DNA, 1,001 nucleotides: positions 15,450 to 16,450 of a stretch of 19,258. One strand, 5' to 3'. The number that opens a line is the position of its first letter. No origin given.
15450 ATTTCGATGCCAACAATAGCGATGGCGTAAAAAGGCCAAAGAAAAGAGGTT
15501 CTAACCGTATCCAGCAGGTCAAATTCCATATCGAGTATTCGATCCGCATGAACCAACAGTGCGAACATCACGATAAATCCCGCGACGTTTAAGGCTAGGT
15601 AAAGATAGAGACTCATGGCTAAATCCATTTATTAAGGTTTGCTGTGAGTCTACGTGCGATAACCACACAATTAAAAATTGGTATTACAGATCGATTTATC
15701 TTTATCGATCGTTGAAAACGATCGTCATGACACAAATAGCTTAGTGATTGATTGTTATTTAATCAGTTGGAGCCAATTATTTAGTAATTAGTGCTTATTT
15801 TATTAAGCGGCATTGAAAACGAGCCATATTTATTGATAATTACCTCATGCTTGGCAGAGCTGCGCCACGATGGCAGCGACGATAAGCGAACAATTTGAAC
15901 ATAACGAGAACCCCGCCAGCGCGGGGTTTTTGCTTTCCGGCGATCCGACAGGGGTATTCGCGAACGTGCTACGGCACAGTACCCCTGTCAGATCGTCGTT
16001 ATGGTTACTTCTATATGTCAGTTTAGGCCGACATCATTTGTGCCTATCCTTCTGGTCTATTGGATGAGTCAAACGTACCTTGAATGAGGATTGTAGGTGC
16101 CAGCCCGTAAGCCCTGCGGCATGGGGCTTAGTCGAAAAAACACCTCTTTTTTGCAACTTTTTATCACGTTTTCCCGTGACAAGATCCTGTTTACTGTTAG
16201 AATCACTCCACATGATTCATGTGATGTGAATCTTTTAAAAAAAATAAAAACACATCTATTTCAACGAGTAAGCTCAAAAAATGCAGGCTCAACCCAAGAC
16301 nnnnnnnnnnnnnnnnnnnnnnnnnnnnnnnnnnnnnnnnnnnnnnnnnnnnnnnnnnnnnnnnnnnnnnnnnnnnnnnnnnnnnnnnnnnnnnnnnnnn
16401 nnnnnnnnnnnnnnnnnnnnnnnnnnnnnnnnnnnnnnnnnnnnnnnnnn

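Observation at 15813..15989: Promoter / ~90-nt untranslated transcript / strong terminator unit: candidate sRNA or relic pR'-tR' late leader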

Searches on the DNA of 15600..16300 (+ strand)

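Call 6: search_dna_similar(query=window:15600-16300:+, collection=ecoli_genomes, mode=near, max_rows=15)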
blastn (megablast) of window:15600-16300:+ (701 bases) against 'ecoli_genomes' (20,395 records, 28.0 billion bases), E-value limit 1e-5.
Records with a match: 1; places in all: 1; records where one place covers at least 80% of the query: 0.
Genomes with a match: 1 of 5426; with a place that covers at least 80% of the query: 0. Places per genome that has any: lowest 1, median 1, highest 1. On chromosomes: 1 places; on plasmids: 0.
Best place of each record, by identity: 80-90% 1.
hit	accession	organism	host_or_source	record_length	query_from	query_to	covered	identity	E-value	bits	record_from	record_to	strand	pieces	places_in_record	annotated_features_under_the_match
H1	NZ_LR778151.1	Escherichia coli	water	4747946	5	399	56%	81.4%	4e-81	311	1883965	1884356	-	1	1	none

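Call 7: get_annotated_region(hit=H1, flank=6000)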
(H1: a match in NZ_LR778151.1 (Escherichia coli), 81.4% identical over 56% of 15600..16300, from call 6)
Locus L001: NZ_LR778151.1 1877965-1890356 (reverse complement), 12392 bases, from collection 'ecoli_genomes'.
description: Escherichia coli isolate SC476 chromosome 1
organism: Escherichia coli (NCBI taxid 562)
replicon: chromosome; assembly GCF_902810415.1
host: -; source: water; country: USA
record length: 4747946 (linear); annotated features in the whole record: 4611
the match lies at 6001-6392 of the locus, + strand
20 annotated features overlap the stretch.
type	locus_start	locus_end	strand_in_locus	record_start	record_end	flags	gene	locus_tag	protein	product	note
CDS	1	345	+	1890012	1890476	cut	-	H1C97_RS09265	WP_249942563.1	replication protein P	-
CDS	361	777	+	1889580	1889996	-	-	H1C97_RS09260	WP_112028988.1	PerC family transcriptional regulator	-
CDS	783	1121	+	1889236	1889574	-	-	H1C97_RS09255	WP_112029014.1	DUF977 family protein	-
CDS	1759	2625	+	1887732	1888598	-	-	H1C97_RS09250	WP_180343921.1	hypothetical protein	-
CDS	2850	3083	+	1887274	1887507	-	-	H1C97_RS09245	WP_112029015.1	DinI family protein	-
CDS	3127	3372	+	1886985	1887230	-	-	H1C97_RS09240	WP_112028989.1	hypothetical protein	-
CDS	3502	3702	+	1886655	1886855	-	-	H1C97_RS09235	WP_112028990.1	hypothetical protein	-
CDS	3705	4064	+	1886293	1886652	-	-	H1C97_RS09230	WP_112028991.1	RusA family crossover junction endodeoxyribonuclease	-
CDS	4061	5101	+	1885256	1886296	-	-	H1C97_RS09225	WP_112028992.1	DUF968 domain-containing protein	-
CDS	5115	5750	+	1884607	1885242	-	-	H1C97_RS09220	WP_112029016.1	hypothetical protein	-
CDS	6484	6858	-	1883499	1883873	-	-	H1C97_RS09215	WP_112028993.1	FlxA-like family protein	-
CDS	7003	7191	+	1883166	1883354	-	-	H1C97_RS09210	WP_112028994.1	hypothetical protein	-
CDS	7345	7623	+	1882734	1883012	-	-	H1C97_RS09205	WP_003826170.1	phage holin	-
CDS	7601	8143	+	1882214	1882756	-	-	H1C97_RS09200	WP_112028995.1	lysozyme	-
CDS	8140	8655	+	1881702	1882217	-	-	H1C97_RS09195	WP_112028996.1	DUF2514 domain-containing protein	-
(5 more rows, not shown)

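Call 8: search_dna_similar(query=window:15600-16300:+, collection=phages, mode=distant, max_rows=20)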
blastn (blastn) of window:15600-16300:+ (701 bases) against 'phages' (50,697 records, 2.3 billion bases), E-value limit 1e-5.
Records with a match: 15; places in all: 15; records where one place covers at least 80% of the query: 0.
Best place of each record, by identity: 80-90% 13; 60-80% 2.
By first word of the organism name: Klebsiella 9; Salmonella 3; Pectobacterium 2; Citrobacter 1.
By host as written in the record: Klebsiella pneumoniae 5; Salmonella enterica subsp. enterica serovar Typhimurium 3; Pectobacterium carotovorum 2; Klebsiella pneumoniae ST11-VIM1 2; Citrobacter portucalensis Sb-2 1; Klebsiella oxytoca BBCO_XO_1 1; Klebsiella pneumoniae ST512-KPC3 1.
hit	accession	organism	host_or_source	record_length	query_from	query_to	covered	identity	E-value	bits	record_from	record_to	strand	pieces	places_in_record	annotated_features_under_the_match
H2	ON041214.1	Citrobacter phage Chris1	Citrobacter portucalensis Sb-2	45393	210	400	27%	86.5%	1e-54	219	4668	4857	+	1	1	none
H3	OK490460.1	Klebsiella phage Kp4882-1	Klebsiella pneumoniae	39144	236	400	24%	86.7%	8e-45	187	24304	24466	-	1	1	record has no annotation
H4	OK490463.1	Klebsiella phage Kp4884-1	Klebsiella pneumoniae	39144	236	400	24%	86.7%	8e-45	187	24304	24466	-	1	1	record has no annotation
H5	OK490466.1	Klebsiella phage Kp4885-1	Klebsiella pneumoniae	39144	236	400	24%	86.7%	8e-45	187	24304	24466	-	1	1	record has no annotation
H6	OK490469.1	Klebsiella phage Kp4886-1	Klebsiella pneumoniae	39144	236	400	24%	86.7%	8e-45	187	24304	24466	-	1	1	record has no annotation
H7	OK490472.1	Klebsiella phage Kp4887-1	Klebsiella pneumoniae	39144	236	400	24%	86.7%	8e-45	187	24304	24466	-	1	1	record has no annotation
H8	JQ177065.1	Pectobacterium phage ZF40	Pectobacterium carotovorum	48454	247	399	22%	79.9%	8e-26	124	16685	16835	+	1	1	hypothetical protein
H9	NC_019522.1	Pectobacterium phage ZF40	Pectobacterium carotovorum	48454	247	399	22%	79.9%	8e-26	124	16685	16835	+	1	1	hypothetical protein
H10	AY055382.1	Salmonella phage ST64B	Salmonella enterica subsp. enterica ...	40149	247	341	14%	82.5%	2e-14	86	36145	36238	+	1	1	sb50: Sb50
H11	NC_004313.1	Salmonella phage ST64B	Salmonella enterica subsp. enterica ...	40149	247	341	14%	82.5%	2e-14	86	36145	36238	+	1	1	hypothetical protein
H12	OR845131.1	Salmonella phage S.Typ Adana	Salmonella enterica subsp. enterica ...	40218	247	341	14%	82.5%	2e-14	86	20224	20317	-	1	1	record has no annotation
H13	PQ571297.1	Klebsiella phage KO-TP1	Klebsiella oxytoca BBCO_XO_1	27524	324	405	12%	83.5%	8e-13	81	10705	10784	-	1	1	none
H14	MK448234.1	Klebsiella phage ST11-VIM1phi8.2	Klebsiella pneumoniae ST11-VIM1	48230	324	400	11%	85.9%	8e-13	82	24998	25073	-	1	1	none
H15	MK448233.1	Klebsiella phage ST11-VIM1phi8.1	Klebsiella pneumoniae ST11-VIM1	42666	324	400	11%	85.9%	8e-13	82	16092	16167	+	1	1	none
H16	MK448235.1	Klebsiella phage ST512-KPC3phi13.1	Klebsiella pneumoniae ST512-KPC3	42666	324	400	11%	85.9%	8e-13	82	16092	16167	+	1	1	none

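Call 10: get_annotated_region(hit=H2, flank=5000)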
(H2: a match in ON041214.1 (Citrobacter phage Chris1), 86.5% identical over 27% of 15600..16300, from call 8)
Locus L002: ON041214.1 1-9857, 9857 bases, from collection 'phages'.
description: Citrobacter phage Chris1, complete genome.
organism: Citrobacter phage Chris1 (NCBI taxid 2930390)
taxonomy: Viruses; Duplodnaviria; Heunggongvirae; Uroviricota; Caudoviricetes
host: Citrobacter portucalensis Sb-2; source: -; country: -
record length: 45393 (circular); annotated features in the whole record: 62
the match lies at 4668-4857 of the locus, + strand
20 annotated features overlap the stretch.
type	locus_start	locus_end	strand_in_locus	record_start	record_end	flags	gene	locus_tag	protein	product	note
CDS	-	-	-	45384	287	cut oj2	-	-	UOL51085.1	arsenical resistance operon repressor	-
CDS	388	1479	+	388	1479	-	-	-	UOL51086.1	YraQ family membrane protein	Uncharacterized membrane protein, YraQ family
CDS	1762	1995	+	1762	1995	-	-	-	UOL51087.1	DNA-damage-inducible protein I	-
CDS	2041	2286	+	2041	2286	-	-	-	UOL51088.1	hypothetical protein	-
CDS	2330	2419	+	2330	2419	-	-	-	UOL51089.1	hypothetical protein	-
CDS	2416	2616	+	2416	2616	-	-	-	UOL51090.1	hypothetical protein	-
CDS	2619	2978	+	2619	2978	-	-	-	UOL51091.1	holliday junction resolvase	-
CDS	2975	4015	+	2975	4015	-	-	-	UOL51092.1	YdfU family protein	Uncharacterized protein, YdfU family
CDS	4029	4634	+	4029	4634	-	-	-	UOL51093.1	hypothetical protein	Sb49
CDS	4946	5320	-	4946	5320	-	-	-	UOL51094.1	hypothetical protein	-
CDS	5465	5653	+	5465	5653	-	-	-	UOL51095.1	hypothetical protein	-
CDS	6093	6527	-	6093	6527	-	-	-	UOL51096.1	universal stress protein F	-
CDS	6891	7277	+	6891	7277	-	-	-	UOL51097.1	putative membrane protein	-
CDS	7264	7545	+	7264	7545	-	-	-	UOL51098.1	putative membrane protein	-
CDS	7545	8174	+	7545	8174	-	-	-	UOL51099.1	lytic enzyme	-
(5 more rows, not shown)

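Call 11: get_annotated_region(hit=H10, flank=4000)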
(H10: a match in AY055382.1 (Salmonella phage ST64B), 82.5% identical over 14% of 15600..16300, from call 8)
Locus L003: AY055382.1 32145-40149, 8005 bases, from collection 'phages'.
description: Salmonella typhimurium phage ST64B complete sequence.
organism: Salmonella phage ST64B (NCBI taxid 175950)
taxonomy: Viruses; Duplodnaviria; Heunggongvirae; Uroviricota; Caudoviricetes
host: Salmonella enterica subsp. enterica serovar Typhimurium; source: -; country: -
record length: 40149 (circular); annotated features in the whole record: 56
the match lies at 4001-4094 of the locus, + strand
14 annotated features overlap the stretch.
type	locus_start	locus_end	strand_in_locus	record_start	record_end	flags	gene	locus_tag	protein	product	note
CDS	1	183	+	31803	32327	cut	sb43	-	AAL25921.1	Sb43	putative transcriptional activator; similar to E. coli 18.8KDa b2357; P76510 and E. coli O157:H7; BAB34011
CDS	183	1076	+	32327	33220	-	sb44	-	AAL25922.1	Sb44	putative DNA methyl transferase; similar to E. coli b2356; A65009 and E. coli 10.3KDa; P76509 and CP-933V; AAG57233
CDS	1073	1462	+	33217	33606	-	sb45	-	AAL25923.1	Sb45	Cross over junction; similar to CP-9333U; AAG57024 and CP-933O; AAG56131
CDS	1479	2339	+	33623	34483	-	sb46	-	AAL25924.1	Sb46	Unknown; similar to Xylella fastidiosa; XF2294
CDS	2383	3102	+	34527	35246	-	sb47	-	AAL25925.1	Sb47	Unknown; similar to E.coli O157:H7; BAB35618 and CP-933O; AAG56170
CDS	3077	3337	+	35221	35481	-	sb48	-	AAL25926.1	Sb48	Unknown; similar to E. coli b1560; C64911 and CP-933U; AAG57025 and CP-933O; AAG56170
CDS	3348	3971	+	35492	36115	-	sb49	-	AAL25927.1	Sb49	-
CDS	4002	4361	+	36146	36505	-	sb50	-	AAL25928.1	Sb50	-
CDS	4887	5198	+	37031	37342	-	sb51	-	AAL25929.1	Sb51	lysis protein (holin); similar to Xenorhabdus nematophila; CAB58444 and P22 gp13; AAF75039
CDS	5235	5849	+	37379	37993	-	sb52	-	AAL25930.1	Sb52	lytic enzyme (putative glycohydrolase); similar to Pseudomonas aeruginosa; BAA83137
CDS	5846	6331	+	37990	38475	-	sb53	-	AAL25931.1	Sb53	lysis protein; similar to ES18 gp15; CAA47618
CDS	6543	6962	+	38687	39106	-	sb54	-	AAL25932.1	Sb54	-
CDS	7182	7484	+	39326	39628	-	sb55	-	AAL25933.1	Sb55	-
CDS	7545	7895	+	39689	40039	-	sb56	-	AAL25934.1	Sb56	similar to Xenorhabdus nematophila; CAB58450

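Call 12: get_annotated_region(hit=H9, flank=4000)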
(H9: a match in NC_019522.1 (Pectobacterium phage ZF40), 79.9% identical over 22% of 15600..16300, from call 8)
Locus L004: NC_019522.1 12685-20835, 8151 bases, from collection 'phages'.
description: Pectobacterium phage ZF40, complete genome.
organism: Pectobacterium phage ZF40 (NCBI taxid 1127516)
taxonomy: Viruses; Duplodnaviria; Heunggongvirae; Uroviricota; Caudoviricetes
host: Pectobacterium carotovorum; source: induced lysogen; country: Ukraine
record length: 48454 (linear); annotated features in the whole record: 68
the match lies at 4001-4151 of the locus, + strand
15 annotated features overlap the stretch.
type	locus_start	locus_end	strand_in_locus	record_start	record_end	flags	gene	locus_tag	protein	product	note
CDS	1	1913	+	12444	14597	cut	-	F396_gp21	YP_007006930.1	DNA methyltransferase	gp21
CDS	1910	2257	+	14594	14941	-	-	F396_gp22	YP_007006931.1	transcriptional regulator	gp22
CDS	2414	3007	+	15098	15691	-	-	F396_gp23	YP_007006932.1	NinB/ Orf homologous recombination mediator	gp23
CDS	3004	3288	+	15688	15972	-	-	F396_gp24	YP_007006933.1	HNH endonuclease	gp24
CDS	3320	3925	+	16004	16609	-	-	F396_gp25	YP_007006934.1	anti-termination protein Q-like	ZF40gp25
CDS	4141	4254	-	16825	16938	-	-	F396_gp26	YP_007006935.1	hypothetical protein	ZF40gp26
CDS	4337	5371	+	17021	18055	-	-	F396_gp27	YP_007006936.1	DNA methyltransferase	gp27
CDS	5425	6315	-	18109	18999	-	-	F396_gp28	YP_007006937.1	integrase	gp28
CDS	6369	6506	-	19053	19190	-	-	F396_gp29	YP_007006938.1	hypothetical protein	ZF40gp29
CDS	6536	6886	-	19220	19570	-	-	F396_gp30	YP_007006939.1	hypothetical protein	gp30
CDS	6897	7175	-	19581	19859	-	-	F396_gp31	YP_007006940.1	hypothetical protein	ZF40gp31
CDS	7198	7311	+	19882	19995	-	-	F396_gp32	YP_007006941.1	hypothetical protein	ZF40gp32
CDS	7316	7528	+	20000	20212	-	-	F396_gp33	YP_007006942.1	holin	gp33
CDS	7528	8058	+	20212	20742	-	-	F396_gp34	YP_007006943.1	lysozyme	gp34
CDS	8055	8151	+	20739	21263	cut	-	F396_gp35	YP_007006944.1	hypothetical protein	gp35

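Call 29: get_annotated_region(hit=H15, flank=3500)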
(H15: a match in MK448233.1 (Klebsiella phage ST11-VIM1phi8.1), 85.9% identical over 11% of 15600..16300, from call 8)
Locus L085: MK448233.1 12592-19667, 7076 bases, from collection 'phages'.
description: Klebsiella phage ST11-VIM1phi8.1, complete genome.
organism: Klebsiella phage ST11-VIM1phi8.1 (NCBI taxid 2555910)
taxonomy: Viruses; Duplodnaviria; Heunggongvirae; Uroviricota; Caudoviricetes
host: Klebsiella pneumoniae ST11-VIM1; source: -; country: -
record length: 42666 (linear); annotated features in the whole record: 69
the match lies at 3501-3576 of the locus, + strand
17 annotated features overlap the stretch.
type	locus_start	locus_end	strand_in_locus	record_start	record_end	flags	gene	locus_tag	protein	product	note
CDS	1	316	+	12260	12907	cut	-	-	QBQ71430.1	hypothetical protein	hypothetical protein, DUF551 domain-containing protein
CDS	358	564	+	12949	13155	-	-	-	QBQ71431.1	hypothetical protein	-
CDS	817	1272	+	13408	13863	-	-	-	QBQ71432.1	NinB superfamily protein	-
CDS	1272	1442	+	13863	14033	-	-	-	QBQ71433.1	NinE family protein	-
CDS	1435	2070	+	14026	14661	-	-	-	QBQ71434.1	recombination protein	NinG recombination protein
CDS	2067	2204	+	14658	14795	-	-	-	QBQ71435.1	YlcG family protein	-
CDS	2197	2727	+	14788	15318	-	-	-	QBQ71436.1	HNH endonuclease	-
CDS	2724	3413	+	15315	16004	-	-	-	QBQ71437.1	antitermination protein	-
CDS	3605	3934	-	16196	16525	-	-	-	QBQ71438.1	hypothetical protein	-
tRNA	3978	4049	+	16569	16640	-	-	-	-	tRNA-Asn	-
CDS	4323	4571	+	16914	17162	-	-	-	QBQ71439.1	lysis protein S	-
CDS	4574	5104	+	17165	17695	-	-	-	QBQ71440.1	lysozyme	-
CDS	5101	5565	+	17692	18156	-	-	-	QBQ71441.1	lysis protein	-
CDS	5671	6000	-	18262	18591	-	-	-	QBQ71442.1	hypothetical protein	-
CDS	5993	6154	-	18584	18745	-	-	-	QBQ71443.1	hypothetical protein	-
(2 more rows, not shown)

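Call 30: get_annotated_region(hit=H13, flank=3500)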
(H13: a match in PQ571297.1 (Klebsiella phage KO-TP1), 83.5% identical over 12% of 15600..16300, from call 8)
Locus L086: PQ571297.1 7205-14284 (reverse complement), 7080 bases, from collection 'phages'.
description: Klebsiella phage KO-TP1, complete genome.
organism: Klebsiella phage KO-TP1 (NCBI taxid 3385246)
taxonomy: Viruses
host: Klebsiella oxytoca BBCO_XO_1; source: antibiotic induction; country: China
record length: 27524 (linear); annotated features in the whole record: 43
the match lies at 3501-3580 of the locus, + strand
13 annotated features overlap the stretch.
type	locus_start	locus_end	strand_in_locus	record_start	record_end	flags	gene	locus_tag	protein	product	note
CDS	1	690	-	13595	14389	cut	-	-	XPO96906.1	hypothetical protein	KO-TP1_gp20; KO-TP1_gp20; None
CDS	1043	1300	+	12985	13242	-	-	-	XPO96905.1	DNA polymerase III theta subunit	KO-TP1_gp19; KO-TP1_gp19; Annot2=(hmm profile search-vog [Rank2]) VOG27543 REFSEQ DNA polymerase III theta ...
CDS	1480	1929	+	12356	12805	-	-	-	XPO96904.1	protein ninB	KO-TP1_gp18; KO-TP1_gp18; Annot2=(hmm profile search-phrog [Rank2]) phrog_72 NinB/ Orf homologous recombination ...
CDS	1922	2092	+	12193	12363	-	-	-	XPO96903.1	protein NinE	KO-TP1_gp17; KO-TP1_gp17; Annot2=(hmm profile search-vog [Rank2]) VOG45771 sp|P03768|NINE_LAMBD Protein ninE; ...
CDS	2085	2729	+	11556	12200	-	-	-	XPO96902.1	recombination protein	KO-TP1_gp16; KO-TP1_gp16; Annot2=(hmm profile search-phrog [Rank2]) phrog_171 NinG/ Rap DNA junction specific ...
CDS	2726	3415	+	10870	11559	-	-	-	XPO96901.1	anti-termination protein Q-like protein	KO-TP1_gp15; KO-TP1_gp15; Annot2=(hmm profile search-vog [Rank2]) VOG50878 sp|P13870|REGQ_BP82 Antitermination protein ...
CDS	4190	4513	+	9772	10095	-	-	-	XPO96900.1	holin/anti-holin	KO-TP1_gp14; KO-TP1_gp14; Annot2=(hmm profile search-vog [Rank2]) VOG60091 sp|Q9T1T7|VLYS_BPAPS Putative lysis protein ...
CDS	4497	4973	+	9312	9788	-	-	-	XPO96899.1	endolysin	KO-TP1_gp13; KO-TP1_gp13; Annot2=(hmm profile search-phrog [Rank2]) phrog_90 endolysin;Annot3=(structure ...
CDS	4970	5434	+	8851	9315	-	-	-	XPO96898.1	Rz-like spanin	KO-TP1_gp12; KO-TP1_gp12; Annot2=(hmm profile search-phrog [Rank2]) phrog_13 Rz-like spanin;Annot3=(structure ...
CDS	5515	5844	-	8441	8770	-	-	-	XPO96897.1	hypothetical protein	KO-TP1_gp11; KO-TP1_gp11; None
CDS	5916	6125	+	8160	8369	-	-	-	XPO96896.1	hypothetical protein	KO-TP1_gp10; KO-TP1_gp10; None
CDS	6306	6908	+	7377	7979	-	-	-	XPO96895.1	terminase small subunit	KO-TP1_gp9; KO-TP1_gp9; Annot2=(hmm profile search-phrog [Rank2]) phrog_1206 terminase small subunit;Annot3=(structure ...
CDS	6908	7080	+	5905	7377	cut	-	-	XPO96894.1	terminase large subunit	KO-TP1_gp8; KO-TP1_gp8; Annot2=(structure alignment-afuniprot50) AF-A0A481PQN2-F1-model_v4 Terminase;Annot3=(structure ...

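Call 40: search_rna_families(source=window, start=15700, end=16300, threshold=evalue, max_evalue=10, show_alignments=2)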
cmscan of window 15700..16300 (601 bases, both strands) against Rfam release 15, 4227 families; matches with E-value up to 10: 16.
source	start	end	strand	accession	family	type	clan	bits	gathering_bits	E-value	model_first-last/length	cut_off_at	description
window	15903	15997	-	RF00512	Leu_leader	Cis-reg; leader;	-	23.9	50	0.013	1-148/148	no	Leucine operon leader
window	15846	15934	+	RF00513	Trp_leader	Cis-reg; leader;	-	21.5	41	0.073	1-100/100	no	Tryptophan operon leader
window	15905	15928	+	RF01356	CRISPR-DR28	Gene; CRISPR;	-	19.6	35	0.83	1-24/24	no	CRISPR RNA direct repeat element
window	15907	15986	-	RF00195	RsmY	Gene; sRNA;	CL00106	19.4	57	0.017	1-121/121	no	RsmY RNA family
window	15701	15808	+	RF00124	IS102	Gene; sRNA;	-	18.3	46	1.1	16-206/206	no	IS102 RNA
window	15904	15933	+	RF01791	F6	Gene; sRNA;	-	17.9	46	2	1-57/57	no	F6 TB sRNA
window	15905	16045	-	RF01400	istR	Gene; antitoxin;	-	16.4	45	0.88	1-130/130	no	istR Hfq binding RNA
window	15898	15987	-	RF01772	rnk_pseudo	Cis-reg; leader;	-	16.2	55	4.5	1-108/108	no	Pseudomonas rnk leader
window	15907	15930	+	RF00195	RsmY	Gene; sRNA;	CL00106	15.9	57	0.16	98-121/121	no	RsmY RNA family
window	15848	15939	+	RF01772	rnk_pseudo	Cis-reg; leader;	-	15.8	55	5.7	1-108/108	no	Pseudomonas rnk leader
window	15974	16044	-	RF00158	SNORD82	Gene; snRNA; snoRNA; CD-box;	-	15.6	43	3.8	1-70/70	no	Small nucleolar RNA SNORD82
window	15945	15991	-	RF03760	mir-2041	Gene; miRNA;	-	14.9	70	8.3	1-68/68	no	mir-2041 microRNA precursor family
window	15898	15931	+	RF00512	Leu_leader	Cis-reg; leader;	-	14.3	50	3.9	112-145/148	no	Leucine operon leader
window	15860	15926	-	RF01059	mir-598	Gene; miRNA;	-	14.2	69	7.7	1-80/80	no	mir-598 microRNA precursor family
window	16225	16254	-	RF00743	mir-308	Gene; miRNA;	-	13.8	60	9.4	16-48/63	no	mir-308 microRNA precursor family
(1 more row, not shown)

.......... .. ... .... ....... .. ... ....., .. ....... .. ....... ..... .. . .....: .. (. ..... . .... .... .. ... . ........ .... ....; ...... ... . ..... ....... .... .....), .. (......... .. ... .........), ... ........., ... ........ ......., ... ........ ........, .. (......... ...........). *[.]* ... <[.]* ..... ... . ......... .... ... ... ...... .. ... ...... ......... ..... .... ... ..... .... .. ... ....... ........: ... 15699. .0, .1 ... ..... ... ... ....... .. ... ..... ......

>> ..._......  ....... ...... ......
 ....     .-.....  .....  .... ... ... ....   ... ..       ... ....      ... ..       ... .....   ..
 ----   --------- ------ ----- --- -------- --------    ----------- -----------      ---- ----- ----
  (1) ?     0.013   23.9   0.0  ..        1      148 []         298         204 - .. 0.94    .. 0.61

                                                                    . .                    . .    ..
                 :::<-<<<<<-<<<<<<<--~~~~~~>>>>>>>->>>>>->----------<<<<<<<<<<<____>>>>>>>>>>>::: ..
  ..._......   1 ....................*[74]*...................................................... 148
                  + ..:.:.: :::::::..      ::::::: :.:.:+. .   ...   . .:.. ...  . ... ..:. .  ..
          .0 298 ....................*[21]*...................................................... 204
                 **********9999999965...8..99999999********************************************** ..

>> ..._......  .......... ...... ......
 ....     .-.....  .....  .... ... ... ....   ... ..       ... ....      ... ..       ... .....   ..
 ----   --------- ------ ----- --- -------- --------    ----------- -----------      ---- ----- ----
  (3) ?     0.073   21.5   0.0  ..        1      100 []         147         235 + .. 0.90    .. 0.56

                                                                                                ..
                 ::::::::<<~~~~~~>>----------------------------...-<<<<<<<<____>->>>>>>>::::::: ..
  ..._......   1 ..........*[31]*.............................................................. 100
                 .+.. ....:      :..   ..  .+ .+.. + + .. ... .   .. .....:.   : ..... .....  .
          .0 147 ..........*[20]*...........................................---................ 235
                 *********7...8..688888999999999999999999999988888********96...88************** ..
